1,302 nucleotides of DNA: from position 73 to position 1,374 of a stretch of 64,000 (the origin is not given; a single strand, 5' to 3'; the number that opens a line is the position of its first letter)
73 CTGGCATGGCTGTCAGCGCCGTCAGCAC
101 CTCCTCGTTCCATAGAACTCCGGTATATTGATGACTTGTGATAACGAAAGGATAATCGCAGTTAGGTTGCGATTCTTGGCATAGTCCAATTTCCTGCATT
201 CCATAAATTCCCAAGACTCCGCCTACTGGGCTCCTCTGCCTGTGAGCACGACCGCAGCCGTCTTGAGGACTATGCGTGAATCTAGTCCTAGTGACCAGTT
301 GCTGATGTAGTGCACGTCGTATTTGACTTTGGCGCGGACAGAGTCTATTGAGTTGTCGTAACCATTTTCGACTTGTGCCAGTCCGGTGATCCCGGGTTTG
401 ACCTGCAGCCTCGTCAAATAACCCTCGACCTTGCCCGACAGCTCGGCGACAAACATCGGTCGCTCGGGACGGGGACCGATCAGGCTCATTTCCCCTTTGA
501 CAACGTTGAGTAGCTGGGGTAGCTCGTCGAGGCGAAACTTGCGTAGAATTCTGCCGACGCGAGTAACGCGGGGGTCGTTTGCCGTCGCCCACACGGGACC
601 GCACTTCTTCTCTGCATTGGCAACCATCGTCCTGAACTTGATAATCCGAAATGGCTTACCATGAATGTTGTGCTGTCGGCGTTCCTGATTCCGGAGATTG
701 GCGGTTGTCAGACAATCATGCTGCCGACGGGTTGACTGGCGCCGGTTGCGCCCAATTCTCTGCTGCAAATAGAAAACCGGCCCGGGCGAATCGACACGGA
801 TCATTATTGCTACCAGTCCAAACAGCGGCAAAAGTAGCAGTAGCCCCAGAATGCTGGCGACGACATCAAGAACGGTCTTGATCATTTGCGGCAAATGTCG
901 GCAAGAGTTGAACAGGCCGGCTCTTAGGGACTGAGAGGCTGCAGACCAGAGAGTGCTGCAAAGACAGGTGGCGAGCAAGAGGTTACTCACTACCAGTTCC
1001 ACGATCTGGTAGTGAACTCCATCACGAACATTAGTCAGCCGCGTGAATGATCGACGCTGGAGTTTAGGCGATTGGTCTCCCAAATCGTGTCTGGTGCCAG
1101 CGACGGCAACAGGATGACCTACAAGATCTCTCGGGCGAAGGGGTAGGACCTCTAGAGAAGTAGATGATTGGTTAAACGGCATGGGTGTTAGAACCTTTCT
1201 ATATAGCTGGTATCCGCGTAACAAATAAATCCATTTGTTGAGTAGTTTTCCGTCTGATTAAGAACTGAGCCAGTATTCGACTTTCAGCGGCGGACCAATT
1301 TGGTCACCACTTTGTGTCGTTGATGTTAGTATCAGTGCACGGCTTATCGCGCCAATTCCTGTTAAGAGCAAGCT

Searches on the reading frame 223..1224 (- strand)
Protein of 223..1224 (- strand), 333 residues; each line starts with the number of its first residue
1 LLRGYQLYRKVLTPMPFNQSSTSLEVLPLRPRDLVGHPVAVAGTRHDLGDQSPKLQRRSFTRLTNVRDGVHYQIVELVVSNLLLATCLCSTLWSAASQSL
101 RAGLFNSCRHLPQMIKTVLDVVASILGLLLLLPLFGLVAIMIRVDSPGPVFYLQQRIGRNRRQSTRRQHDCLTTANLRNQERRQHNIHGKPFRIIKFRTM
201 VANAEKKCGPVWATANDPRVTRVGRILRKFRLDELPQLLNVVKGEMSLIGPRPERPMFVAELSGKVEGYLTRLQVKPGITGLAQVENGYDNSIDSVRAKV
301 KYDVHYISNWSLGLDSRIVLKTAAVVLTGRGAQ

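Call 43: search_protein_families(library=pfam, proteins=[window:223-1224:-], max_evalue=0.001)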
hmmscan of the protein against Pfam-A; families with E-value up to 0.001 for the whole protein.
window:223-1224:- (333 aa): 1 family
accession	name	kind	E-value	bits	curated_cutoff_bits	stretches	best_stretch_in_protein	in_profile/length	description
PF02397.22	Bac_transf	-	9.5e-65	217.9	27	2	185-327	42-178/179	Bacterial sugar transferase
